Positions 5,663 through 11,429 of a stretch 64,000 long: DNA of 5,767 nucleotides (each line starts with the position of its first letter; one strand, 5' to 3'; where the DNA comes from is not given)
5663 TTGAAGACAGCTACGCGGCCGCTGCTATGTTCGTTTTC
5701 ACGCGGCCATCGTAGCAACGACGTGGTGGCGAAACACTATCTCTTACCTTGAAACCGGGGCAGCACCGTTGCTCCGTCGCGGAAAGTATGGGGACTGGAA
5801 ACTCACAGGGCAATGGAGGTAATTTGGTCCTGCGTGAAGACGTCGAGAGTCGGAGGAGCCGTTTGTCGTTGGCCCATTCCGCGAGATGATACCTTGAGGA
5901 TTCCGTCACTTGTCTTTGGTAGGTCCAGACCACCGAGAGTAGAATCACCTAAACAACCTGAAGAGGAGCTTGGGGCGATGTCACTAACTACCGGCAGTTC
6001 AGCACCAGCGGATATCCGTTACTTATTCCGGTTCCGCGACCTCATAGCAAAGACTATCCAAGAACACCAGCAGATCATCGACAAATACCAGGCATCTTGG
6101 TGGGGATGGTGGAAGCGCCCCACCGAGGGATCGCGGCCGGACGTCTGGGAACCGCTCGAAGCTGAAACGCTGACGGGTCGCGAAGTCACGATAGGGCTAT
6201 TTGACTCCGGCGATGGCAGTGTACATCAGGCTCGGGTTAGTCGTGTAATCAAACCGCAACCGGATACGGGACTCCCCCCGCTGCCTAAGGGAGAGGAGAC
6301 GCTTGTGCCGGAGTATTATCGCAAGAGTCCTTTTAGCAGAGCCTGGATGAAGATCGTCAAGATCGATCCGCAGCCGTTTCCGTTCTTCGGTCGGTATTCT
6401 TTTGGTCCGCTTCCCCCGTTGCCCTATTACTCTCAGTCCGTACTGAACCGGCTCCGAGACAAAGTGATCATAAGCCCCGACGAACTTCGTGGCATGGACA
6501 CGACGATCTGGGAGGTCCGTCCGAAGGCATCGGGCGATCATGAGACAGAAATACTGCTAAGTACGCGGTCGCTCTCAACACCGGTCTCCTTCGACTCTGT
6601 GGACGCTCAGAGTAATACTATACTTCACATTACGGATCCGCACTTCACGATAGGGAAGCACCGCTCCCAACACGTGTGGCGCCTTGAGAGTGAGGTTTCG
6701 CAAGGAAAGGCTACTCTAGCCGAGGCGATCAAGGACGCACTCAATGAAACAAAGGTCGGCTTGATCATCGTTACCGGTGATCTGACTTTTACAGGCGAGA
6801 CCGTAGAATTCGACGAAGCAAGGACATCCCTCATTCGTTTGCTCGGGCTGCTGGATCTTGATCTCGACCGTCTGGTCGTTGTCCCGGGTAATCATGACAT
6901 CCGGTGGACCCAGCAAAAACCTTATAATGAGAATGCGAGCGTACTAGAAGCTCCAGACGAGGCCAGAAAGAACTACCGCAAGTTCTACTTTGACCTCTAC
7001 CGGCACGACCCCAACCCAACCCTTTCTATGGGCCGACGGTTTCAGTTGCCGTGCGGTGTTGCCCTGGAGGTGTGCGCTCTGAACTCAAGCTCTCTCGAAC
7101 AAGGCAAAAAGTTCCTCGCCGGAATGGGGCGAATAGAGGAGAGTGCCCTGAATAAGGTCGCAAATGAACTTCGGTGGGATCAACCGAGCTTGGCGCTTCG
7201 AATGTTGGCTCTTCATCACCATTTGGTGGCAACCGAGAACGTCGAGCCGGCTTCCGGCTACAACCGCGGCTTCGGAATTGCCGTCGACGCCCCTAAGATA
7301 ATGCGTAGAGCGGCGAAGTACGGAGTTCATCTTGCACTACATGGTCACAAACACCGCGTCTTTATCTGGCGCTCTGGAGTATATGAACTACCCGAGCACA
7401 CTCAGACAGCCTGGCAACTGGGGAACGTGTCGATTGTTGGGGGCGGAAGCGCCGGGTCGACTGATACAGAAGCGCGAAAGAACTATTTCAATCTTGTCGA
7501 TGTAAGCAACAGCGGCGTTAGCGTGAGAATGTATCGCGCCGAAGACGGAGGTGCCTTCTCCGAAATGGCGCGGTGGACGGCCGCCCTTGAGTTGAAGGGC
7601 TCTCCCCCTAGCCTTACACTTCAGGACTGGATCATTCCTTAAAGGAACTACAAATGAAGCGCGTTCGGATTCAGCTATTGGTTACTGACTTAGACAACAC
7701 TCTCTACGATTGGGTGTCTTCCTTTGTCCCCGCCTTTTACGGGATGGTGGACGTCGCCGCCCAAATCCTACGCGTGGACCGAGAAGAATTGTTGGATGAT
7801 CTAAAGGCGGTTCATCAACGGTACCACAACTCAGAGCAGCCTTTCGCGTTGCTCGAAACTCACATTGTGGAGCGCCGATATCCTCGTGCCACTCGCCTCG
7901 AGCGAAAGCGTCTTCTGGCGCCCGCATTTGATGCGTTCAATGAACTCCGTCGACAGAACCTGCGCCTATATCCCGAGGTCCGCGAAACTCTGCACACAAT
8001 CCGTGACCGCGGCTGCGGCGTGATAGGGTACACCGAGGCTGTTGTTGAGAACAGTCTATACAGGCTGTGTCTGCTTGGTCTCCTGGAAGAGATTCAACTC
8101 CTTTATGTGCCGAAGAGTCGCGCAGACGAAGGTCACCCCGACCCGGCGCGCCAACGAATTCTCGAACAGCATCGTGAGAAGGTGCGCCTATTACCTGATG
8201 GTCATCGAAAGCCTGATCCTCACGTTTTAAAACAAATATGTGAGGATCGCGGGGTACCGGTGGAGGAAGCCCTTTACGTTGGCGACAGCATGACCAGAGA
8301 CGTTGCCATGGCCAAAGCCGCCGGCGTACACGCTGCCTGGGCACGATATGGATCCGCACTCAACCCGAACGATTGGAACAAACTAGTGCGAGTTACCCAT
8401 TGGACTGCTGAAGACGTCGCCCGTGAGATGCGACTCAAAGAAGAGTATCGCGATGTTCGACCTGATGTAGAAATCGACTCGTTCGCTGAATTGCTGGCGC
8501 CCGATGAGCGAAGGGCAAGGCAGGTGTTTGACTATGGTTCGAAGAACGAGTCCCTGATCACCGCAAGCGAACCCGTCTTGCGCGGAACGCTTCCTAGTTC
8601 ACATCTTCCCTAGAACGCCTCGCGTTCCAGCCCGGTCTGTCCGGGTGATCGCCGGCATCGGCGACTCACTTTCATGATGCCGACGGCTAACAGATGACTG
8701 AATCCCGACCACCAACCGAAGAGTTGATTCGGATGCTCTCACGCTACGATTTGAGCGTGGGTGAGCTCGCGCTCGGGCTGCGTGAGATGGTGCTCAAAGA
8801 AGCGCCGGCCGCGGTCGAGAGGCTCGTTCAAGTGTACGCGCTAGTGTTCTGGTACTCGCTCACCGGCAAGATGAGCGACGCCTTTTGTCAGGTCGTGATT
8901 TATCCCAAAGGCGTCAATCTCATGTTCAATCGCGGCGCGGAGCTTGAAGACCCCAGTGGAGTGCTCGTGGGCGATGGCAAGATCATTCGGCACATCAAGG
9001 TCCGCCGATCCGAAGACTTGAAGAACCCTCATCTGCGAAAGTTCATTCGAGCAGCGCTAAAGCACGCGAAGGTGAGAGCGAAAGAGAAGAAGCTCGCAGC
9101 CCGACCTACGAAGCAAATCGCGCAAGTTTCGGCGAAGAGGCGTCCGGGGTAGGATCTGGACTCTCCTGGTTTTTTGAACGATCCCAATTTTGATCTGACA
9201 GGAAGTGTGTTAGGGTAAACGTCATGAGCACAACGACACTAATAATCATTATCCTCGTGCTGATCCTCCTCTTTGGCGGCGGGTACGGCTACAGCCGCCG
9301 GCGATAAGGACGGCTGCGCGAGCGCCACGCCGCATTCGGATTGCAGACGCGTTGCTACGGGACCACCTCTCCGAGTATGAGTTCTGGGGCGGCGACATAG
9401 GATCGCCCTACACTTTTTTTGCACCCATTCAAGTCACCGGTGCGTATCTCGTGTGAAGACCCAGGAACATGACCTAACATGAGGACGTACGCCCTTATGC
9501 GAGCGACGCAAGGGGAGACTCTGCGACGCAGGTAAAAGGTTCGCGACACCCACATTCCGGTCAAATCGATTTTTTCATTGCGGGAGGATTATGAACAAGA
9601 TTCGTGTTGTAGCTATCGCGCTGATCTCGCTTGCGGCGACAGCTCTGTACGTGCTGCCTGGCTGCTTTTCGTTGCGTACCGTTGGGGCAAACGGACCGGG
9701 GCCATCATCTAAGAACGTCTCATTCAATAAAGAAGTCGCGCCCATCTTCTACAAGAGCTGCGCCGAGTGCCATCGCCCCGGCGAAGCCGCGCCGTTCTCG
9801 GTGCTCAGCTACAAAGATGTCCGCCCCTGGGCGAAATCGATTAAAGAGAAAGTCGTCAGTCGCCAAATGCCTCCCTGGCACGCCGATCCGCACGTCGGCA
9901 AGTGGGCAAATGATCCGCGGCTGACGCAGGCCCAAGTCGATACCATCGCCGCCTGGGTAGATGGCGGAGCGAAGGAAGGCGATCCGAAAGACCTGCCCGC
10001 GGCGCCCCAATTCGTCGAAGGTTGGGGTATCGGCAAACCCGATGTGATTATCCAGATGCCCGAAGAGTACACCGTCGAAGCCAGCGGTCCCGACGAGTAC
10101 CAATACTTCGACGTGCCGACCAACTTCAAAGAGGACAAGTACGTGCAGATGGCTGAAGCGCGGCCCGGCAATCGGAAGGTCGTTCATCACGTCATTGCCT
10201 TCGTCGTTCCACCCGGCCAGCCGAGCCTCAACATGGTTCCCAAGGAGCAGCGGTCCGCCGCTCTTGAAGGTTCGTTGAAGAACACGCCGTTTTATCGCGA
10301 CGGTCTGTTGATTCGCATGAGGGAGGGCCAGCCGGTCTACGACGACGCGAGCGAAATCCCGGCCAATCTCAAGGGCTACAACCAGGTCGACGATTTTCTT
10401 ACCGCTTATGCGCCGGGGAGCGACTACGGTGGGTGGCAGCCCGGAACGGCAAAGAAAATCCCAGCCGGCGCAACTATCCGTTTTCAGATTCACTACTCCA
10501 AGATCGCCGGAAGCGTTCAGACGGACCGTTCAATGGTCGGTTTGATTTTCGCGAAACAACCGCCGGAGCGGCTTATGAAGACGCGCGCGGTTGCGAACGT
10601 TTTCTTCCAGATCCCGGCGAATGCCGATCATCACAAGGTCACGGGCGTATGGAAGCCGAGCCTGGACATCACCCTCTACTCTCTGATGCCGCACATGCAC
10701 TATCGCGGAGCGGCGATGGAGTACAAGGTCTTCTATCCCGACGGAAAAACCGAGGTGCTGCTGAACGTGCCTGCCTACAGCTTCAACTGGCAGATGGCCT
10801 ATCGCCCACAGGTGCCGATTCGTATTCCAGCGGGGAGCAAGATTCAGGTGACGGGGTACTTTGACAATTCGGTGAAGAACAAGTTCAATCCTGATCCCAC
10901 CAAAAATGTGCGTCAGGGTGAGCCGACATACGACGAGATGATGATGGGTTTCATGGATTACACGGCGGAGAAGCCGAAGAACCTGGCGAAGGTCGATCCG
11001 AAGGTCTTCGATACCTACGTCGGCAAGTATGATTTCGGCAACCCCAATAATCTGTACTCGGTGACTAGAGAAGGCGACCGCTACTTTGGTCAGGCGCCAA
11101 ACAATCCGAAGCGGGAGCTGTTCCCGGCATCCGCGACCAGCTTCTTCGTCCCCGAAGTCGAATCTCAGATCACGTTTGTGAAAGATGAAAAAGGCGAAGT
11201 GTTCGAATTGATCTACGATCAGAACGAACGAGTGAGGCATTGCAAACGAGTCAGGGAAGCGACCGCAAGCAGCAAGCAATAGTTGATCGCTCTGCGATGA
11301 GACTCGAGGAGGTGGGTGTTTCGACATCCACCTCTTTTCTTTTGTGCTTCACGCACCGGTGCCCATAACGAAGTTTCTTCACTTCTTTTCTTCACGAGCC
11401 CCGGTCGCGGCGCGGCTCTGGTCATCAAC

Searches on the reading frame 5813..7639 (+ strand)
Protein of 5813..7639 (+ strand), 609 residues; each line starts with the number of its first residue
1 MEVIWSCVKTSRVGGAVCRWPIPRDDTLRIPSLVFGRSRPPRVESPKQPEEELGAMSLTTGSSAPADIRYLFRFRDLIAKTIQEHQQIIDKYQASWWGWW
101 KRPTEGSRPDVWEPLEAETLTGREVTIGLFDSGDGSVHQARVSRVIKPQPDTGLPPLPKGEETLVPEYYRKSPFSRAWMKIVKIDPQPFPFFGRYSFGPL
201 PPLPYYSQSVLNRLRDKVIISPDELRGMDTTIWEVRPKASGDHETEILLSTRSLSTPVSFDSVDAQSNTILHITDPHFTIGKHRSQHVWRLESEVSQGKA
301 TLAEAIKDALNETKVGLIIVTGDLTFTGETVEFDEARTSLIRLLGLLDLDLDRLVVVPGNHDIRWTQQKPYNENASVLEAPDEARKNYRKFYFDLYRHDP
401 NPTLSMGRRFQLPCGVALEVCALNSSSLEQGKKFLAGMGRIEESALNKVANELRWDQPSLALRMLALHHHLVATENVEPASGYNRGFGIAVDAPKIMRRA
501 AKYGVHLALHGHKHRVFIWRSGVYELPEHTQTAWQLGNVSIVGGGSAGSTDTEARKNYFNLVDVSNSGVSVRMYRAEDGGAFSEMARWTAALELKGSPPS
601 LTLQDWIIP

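Call 29: search_protein_families(library=pfam, proteins=[window:5813-7639:+], max_evalue=0.00001)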
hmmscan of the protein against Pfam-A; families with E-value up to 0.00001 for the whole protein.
window:5813-7639:+ (609 aa): 2 families
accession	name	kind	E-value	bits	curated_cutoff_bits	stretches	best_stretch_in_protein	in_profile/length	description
PF24405.1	Pua-like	-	4.5e-51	173.6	27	1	70-245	1-175/176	Pua-like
PF00149.33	Metallophos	-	1.4e-12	48.9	21.5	1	269-515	2-190/191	Calcineurin-like phosphoesterase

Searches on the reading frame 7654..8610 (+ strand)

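Call 29: search_protein_families(library=pfam, proteins=[window:7654-8610:+], max_evalue=0.00001)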
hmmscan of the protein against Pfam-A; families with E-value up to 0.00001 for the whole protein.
window:7654-8610:+ (319 aa): 3 families
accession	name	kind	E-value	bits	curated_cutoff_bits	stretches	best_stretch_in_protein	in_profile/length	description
PF00702.32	Hydrolase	-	8.5e-15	56.1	26.4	1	6-224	1-191/191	haloacid dehalogenase-like hydrolase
PF13419.12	HAD_2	-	6.6e-12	46.3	23.8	1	184-229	133-177/178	Haloacid dehalogenase-like hydrolase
PF13242.12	Hydrolase_like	-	2.9e-09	37.2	22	1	185-235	3-53/75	HAD-hyrolase-like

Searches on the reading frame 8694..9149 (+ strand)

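Call 29: search_protein_families(library=pfam, proteins=[window:8694-9149:+], max_evalue=0.00001)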
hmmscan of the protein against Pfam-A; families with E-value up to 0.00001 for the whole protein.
window:8694-9149:+ (152 aa): 1 family
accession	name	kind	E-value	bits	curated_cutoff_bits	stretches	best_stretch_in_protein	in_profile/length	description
PF08818.16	DUF1801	-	1.1e-07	32.6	27.2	1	26-122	5-85/85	Domain of unknown function (DU1801)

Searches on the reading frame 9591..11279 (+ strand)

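Call 29: search_protein_families(library=pfam, proteins=[window:9591-11279:+], max_evalue=0.00001)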
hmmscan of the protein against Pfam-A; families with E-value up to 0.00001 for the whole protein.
window:9591-11279:+ (563 aa): 1 family
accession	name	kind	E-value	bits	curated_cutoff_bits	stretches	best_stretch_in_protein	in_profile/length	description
PF11954.13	DUF3471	-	1.1e-06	29.4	29.3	1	466-543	5-89/103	Domain of unknown function (DUF3471)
